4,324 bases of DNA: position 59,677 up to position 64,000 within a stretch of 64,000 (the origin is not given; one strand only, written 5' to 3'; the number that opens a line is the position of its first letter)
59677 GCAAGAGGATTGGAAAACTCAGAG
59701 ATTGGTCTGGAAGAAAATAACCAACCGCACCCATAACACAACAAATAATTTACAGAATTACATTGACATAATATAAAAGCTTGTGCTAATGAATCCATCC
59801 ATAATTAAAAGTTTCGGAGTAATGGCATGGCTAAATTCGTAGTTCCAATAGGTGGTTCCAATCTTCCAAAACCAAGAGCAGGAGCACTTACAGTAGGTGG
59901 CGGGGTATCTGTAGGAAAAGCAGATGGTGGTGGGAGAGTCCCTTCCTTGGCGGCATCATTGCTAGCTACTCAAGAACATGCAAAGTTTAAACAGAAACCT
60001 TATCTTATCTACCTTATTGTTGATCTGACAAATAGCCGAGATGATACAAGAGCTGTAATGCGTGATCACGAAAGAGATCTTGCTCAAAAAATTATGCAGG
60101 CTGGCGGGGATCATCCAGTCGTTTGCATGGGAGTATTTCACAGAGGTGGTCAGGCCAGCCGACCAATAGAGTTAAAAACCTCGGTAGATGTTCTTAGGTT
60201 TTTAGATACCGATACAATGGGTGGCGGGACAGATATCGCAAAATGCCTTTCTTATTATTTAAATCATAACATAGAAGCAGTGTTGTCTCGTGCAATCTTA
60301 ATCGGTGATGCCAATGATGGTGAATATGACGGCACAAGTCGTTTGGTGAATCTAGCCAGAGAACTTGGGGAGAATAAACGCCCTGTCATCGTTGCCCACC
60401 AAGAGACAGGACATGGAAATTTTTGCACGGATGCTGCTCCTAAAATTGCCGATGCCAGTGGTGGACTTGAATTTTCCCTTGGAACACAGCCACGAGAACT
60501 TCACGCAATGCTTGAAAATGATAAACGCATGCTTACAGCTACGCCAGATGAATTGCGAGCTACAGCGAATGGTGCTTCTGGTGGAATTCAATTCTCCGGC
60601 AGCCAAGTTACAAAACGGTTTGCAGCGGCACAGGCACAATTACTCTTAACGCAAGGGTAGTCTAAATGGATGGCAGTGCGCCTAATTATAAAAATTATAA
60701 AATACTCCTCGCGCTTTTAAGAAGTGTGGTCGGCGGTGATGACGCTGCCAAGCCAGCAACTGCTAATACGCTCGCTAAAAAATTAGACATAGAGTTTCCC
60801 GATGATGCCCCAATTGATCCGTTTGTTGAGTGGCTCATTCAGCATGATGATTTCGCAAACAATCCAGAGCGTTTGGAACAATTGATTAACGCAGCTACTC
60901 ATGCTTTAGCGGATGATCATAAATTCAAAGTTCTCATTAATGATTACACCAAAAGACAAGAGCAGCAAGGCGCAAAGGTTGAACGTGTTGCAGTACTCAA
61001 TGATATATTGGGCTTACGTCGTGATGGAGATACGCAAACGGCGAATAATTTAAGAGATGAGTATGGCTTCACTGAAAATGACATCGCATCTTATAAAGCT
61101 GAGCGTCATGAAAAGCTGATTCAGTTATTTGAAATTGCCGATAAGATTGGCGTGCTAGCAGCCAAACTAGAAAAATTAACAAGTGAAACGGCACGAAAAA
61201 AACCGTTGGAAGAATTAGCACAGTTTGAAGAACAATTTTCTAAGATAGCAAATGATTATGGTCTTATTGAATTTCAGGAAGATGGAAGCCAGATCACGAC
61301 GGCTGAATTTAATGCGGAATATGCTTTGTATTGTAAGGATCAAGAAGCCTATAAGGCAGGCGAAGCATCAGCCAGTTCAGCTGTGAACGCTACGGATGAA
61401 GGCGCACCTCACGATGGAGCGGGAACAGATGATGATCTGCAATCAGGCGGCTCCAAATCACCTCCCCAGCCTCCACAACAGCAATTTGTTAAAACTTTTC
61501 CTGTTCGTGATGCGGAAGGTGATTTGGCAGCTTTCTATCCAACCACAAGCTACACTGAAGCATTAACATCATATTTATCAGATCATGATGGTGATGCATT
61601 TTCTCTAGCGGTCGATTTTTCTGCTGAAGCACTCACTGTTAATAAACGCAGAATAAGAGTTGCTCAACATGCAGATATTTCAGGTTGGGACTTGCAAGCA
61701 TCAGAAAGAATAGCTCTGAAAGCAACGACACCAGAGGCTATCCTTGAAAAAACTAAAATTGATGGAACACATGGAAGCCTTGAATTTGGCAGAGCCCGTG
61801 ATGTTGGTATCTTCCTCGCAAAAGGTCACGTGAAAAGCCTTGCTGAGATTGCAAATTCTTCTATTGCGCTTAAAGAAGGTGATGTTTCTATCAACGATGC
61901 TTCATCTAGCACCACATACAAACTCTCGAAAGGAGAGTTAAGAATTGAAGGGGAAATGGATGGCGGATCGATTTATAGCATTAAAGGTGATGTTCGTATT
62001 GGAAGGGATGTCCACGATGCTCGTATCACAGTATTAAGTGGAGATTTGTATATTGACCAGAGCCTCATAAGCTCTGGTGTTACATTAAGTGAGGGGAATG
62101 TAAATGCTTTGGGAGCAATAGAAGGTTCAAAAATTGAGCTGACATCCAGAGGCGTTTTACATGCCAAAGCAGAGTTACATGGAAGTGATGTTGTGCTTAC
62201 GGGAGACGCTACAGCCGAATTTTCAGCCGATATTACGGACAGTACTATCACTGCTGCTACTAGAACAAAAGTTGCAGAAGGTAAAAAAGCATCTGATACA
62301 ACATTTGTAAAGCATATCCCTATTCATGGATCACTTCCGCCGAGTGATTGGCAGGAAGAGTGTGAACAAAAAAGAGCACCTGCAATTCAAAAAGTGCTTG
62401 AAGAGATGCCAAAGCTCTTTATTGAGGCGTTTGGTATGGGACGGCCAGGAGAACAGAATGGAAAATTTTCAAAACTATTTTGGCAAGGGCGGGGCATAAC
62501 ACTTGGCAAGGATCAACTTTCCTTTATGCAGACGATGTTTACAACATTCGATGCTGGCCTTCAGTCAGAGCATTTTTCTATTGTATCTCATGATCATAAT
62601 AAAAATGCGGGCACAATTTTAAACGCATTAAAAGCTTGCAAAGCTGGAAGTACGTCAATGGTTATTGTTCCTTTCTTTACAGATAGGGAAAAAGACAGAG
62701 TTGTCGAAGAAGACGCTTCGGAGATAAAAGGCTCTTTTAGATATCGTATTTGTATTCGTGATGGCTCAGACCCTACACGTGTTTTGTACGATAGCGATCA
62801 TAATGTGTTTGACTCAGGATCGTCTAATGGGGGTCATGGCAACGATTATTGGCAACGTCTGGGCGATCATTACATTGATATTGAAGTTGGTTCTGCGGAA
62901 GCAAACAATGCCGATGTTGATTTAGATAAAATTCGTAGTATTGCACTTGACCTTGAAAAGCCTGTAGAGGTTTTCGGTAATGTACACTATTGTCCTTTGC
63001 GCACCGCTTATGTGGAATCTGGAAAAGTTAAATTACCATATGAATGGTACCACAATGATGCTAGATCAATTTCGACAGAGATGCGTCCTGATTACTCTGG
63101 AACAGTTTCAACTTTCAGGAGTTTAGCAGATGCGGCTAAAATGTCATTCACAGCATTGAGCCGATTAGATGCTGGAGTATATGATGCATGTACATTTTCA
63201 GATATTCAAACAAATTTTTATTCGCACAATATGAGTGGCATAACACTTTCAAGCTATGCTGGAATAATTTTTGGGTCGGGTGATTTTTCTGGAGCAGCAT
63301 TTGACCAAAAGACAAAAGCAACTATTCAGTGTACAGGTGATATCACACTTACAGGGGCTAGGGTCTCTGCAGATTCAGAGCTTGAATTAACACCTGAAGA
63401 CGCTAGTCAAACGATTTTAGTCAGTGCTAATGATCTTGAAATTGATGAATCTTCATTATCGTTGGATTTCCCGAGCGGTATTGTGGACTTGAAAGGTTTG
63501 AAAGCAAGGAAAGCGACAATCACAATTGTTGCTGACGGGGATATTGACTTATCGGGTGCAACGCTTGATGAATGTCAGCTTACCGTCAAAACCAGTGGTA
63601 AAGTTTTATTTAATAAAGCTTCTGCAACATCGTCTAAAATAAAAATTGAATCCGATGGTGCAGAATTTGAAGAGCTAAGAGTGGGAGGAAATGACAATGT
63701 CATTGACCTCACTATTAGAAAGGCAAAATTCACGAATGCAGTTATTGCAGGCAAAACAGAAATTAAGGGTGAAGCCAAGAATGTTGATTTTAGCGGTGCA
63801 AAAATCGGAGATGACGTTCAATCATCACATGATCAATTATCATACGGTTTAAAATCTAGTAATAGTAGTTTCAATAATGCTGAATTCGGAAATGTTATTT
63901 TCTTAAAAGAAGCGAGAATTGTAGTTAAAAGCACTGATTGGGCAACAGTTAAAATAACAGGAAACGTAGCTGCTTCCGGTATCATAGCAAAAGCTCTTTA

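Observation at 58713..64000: Module of a hypothetical gene, a vWA protein and a >1,111-aa beta-solenoid/pentapeptide-repeat protein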

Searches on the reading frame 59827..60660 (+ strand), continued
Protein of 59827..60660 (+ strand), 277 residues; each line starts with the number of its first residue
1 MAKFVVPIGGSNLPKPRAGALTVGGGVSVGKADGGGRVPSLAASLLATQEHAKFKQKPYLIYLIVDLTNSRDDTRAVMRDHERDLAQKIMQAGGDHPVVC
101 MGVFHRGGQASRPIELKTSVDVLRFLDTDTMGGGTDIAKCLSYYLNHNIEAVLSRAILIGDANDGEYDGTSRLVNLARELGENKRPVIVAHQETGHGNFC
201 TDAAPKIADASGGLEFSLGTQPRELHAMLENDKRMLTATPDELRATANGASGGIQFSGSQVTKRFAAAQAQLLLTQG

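Call 81: fold_search(model_id=the predicted structure, library=pdb)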
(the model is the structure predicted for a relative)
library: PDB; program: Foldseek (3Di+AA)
matches with E <= 10: 159; with E <= 0.001: 0
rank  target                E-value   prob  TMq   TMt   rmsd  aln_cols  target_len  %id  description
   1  5c1e                  1.0e-01  0.25  0.07  0.19  14.6       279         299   12  Crystal Structure of the Pectin Methylesterase from Aspergillus niger in Penultimately Deglycosylated Form (N-acetylgluc (released 2015-07-01)
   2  2xt2_B                1.8e-01  0.12  0.07  0.20  12.7       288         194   11  Structure of the pentapeptide repeat protein AlbG, a resistance factor for the topoisomerase poison albicidin. (released 2010-10-13)
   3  2xt4_B                1.9e-01  0.12  0.07  0.19  12.9       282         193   12  Structure of the pentapeptide repeat protein AlbG, a resistance factor for the topoisomerase poison albicidin. (released 2010-10-13)
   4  2bm4_B                2.7e-01  0.33  0.08  0.33  10.1       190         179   16  The Structure of MfpA (Rv3361c, C2 Crystal form). The Pentapeptide Repeat Protein from Mycobacterium tuberculosis Fold (released 2005-06-07)
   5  3du1                  2.9e-01  0.54  0.11  0.36  10.1       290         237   11  The 2.0 Angstrom Resolution Crystal Structure of HetL, a Pentapeptide Repeat Protein involved in Heterocyst Differentiat (released 2008-11-11)
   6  7osf_A                3.1e-01  0.16  0.09  0.20  13.7       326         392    8  ABC Transporter complex NosDFYL, R-domain 1 (released 2022-06-22)
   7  5c1c                  3.3e-01  0.15  0.07  0.19  14.8       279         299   12  Crystal Structure of the Pectin Methylesterase from Aspergillus niger in Deglycosylated Form (released 2015-07-01)
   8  2w7z_A                3.6e-01  0.20  0.07  0.26  11.0       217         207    7  Structure of the pentapeptide repeat protein EfsQnr, a DNA gyrase inhibitor. Free amines modified by cyclic pentylatio (released 2009-05-05)
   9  8egr_A                3.6e-01  0.15  0.09  0.14  12.8       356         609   14  Upper tail structure of Staphylococcus phage Andhra (released 2022-12-14)
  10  2xt2_A                4.0e-01  0.13  0.07  0.21  11.4       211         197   14  Structure of the pentapeptide repeat protein AlbG, a resistance factor for the topoisomerase poison albicidin. (released 2010-10-13)
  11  1rmg_A                4.4e-01  0.23  0.11  0.23  11.9       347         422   10  RHAMNOGALACTURONASE A FROM ASPERGILLUS ACULEATUS (released 1998-03-04)
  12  4xle_A                5.1e-01  0.47  0.12  0.21  11.2       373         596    7  Tailspike protein double mutant D339N/E372A of E. coli bacteriophage HK620 in complex with hexasaccharide (released 2016-01-20)
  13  2bm4_A                5.1e-01  0.23  0.08  0.30   8.8       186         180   16  The Structure of MfpA (Rv3361c, C2 Crystal form). The Pentapeptide Repeat Protein from Mycobacterium tuberculosis Fold (released 2005-06-07)
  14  5gkd_A                5.1e-01  0.08  0.07  0.10  15.2       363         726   10  Structure of PL6 family alginate lyase AlyGC (released 2017-02-08)
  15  7w1c_C                5.3e-01  0.25  0.11  0.16  10.6       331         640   10  Crystal structure of Klebsiella pneumoniae K1 capsule-specific polysaccharide lyase in a P1 crystal form (released 2022-05-18)
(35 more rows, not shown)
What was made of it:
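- On Pentapeptide-repeat protein family: Foldseek top hits include AlbG, MfpA, HetL and EfsQnr, but also pectin-lyase-like solenoids, all with E>=0.1 (call 81).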

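Call 92: search_protein_families(library=ncbifam, proteins=[window:59827-60657:+, P0003, L003:1867-5211:+, L005:10831-13452:+, L006:10731-13019:+], max_evalue=0.1)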
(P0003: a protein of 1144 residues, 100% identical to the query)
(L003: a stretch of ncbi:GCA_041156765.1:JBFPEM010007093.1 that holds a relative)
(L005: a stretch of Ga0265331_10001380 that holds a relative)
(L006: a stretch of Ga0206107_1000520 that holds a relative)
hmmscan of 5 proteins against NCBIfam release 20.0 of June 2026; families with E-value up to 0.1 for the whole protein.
window:59827-60657:+ (277 aa): 0 families

P0003 (1144 aa): 1 family
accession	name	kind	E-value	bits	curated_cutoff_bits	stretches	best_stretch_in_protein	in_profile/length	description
NF010289.0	PRK13729.1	equivalog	0.0094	14.9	504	1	155-300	49-182/474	F-type conjugal transfer pilus assembly protein TraB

L003:1867-5211:+ (1115 aa): 4 families
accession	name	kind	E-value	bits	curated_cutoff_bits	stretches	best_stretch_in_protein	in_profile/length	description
NF051894.1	anti_phage_HalA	equivalog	0.00038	19.7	250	1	895-964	14-84/338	anti-phage Hailong system effector protein HalA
NF033086.2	penta_rpt_Qnr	equivalog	0.017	14.9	240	0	928-1023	6-102/211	Qnr family pentapeptide repeat protein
NF038182.1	penta_rpt_SmQnr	exception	0.019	14.7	460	1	866-1041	30-194/215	SmQnr family pentapeptide repeat protein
NF012151.0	penta_rpt_QnrAS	exception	0.03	14.4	490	0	915-966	45-96/218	QnrAS family quinolone resistance pentapeptide repeat protein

L005:10831-13452:+ (874 aa): 0 families

L006:10731-13019:+ (763 aa): 0 families

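Call 94: search_dna_similar(query=P0003, collection=plasmids, mode=protein, max_evalue=0.001, max_rows=12)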
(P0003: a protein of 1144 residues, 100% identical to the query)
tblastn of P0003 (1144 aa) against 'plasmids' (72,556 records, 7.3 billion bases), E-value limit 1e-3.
No match.

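Call 95: find_related_loci(query=A4, collection=viral_contigs, flank=8000)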
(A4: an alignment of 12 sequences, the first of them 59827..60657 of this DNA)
Query A4 (277 aa) in viral_contigs; peptide patterns used: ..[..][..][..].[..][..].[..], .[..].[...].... (x = any residue, [..] = any of these).
33 stretches matched a pattern, but none encodes a relative of the query by tblastn (E <= 1e-3).

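Call 96: find_related_loci(query=A3, collection=viral_contigs, flank=8000)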
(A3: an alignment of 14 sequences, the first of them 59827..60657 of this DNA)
Query A3 (277 aa) in viral_contigs; peptide patterns used: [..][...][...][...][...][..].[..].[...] (x = any residue, [..] = any of these).
25 stretches matched a pattern, but none encodes a relative of the query by tblastn (E <= 1e-3).

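Call 97: search_protein_families(library=ncbifam, proteins=[P0023, P0021, P0020, P0019, P0018, P0007, P0012], max_evalue=1)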
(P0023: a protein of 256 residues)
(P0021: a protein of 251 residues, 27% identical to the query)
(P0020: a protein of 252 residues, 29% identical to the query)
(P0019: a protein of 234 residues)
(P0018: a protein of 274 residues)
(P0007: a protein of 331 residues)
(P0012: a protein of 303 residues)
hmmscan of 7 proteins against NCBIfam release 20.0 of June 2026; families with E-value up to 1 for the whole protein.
P0023 (256 aa): 1 family
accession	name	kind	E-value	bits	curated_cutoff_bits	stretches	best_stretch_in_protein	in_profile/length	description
NF010423.0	PRK13849.1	equivalog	0.19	11.1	313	0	167-205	17-56/231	conjugal transfer ATPase VirC1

P0021 (251 aa): 0 families

P0020 (252 aa): 0 families

P0019 (234 aa): 0 families

P0018 (274 aa): 0 families

P0007 (331 aa): 0 families

P0012 (303 aa): 1 family
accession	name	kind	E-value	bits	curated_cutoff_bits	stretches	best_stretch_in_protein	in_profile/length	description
TIGR04368.1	Glu_2_3_NH3_mut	equivalog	0.3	9.6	650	1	246-277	347-378/404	glutamate 2,3-aminomutase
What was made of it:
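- On vWA (von Willebrand factor A) domain superfamily: No NCBIfam hit (calls 92, 97).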

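Call 110: search_protein_families(library=padloc, proteins=[L005:1760-2734:-, L005:6197-6901:-, L005:5895-6197:-, L005:73-1131:+, L006:618-1772:+, L006:1803-2765:+, L003:5761-6366:+, L005:10831-13452:+], max_evalue=0.01)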
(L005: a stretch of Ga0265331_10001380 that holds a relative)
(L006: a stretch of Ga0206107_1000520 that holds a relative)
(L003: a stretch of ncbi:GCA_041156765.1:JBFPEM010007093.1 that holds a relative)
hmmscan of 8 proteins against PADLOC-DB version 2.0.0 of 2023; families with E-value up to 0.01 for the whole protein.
L005:1760-2734:- (324 aa): 0 families

L005:6197-6901:- (234 aa): 3 families
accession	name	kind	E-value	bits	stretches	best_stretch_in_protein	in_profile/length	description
PDLC02298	AbiEii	-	0.00017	19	0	42-66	30-55/220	AbiEii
PDLC02330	AbiEii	-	0.00034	18.4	0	131-168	131-168/219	AbiEii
PDLC02305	AbiEii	-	0.0013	16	0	130-178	162-210/306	AbiEii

L005:5895-6197:- (100 aa): 0 families

L005:73-1131:+ (353 aa): 0 families

L006:618-1772:+ (385 aa): 0 families

L006:1803-2765:+ (321 aa): 1 family
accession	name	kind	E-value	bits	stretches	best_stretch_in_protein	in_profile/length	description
PDLC02373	dCTPase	-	0.005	13.8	1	64-115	432-487/630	-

L003:5761-6366:+ (202 aa): 0 families

L005:10831-13452:+ (874 aa): 0 families

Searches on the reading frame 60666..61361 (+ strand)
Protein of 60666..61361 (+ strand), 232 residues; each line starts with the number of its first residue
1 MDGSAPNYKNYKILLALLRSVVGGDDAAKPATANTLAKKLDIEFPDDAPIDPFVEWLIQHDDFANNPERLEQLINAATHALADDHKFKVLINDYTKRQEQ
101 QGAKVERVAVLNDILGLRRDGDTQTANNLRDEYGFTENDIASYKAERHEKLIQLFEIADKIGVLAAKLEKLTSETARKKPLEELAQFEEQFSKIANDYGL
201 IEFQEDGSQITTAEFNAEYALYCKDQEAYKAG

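Call 90: search_solved_structures(query=A9, max_evalue=10)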
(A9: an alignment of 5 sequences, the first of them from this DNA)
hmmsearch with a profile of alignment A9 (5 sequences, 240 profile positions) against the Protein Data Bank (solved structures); distinct sequences matched with E-value up to 10: 10.
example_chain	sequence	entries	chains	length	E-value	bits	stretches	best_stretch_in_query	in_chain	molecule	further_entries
2bez_C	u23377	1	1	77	0.13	15.1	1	60-133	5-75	Spike glycoprotein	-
5zvm_A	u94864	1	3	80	0.23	14.2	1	60-129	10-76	Spike glycoprotein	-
1wyy_A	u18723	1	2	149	0.49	13.2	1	60-133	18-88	E2 Glycoprotein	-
5o9k_A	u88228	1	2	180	0.51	13.1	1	27-94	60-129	Translationally-controlled tumor protein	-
6ize_A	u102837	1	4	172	0.52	13.1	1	27-94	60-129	Translationally-controlled tumor protein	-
1yz1_A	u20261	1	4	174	0.53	13.1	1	27-94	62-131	Translationally controlled tumor protein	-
2hr9_A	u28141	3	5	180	0.58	13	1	27-94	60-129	Translationally-controlled tumor protein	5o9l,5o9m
3ebm_A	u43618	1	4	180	0.58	13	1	27-94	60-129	Translationally-controlled tumor protein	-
5fv0_A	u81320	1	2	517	2.7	10.7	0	45-112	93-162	ESX secretion system protein EccC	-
4lya_A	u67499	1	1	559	3.3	10.5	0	45-112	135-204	Uncharacterized protein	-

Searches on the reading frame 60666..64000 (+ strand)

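Call 5: search_protein_families(library=pfam, proteins=[window:60666-64000:+], max_evalue=0.1)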
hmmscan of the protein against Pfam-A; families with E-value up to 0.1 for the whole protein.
window:60666-64000:+ (1111 aa): 2 families
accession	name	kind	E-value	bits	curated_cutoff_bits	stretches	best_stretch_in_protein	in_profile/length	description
PF13576.12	Pentapeptide_3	-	0.012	16.3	27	0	1066-1079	19-33/48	Pentapeptide repeats (9 copies)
PF23981.1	DUF7305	-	0.012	16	27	1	951-1053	71-170/185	Domain of unknown function (DUF7305)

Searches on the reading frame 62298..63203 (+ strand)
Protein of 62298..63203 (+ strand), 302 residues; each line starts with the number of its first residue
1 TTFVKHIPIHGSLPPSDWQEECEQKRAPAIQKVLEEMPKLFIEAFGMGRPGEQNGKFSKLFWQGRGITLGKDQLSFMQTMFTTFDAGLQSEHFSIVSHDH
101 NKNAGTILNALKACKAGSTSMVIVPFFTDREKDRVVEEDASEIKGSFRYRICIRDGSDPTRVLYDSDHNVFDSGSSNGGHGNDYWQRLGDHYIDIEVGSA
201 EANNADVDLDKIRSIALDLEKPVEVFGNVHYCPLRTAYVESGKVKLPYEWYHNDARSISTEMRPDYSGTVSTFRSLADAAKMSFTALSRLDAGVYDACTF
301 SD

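Call 105: search_solved_structures(query=A11, max_evalue=10)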
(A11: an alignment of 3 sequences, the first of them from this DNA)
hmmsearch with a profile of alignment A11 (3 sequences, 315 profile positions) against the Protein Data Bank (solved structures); distinct sequences matched with E-value up to 10: 4.
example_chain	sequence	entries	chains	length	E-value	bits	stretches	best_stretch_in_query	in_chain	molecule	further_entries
8esq_o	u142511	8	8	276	0.14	14.6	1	175-236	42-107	Uncharacterized RNA-binding protein C1827.05c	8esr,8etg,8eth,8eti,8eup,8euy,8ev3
9fm0_A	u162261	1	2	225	0.25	13.7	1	142-204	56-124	Human Fab Heavy Chain (FabHC) V-region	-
1y8x_B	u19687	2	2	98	0.66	12.4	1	225-286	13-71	Ubiquitin-activating enzyme E1C | NEDD8-activating enzyme E1 catalytic subunit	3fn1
2lq7_A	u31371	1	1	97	1.1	11.6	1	225-286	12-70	NEDD8-activating enzyme E1 catalytic subunit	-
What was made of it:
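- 62301..63170 (+): Large protein, aa 546-835: orphan central alpha/beta domain with TTF-x-G-H-x-P and FG-x-GRP motifs. It is present in the window, L003 and L005 proteins and absent from the L006 protein. No PDB sequence match (call 105).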
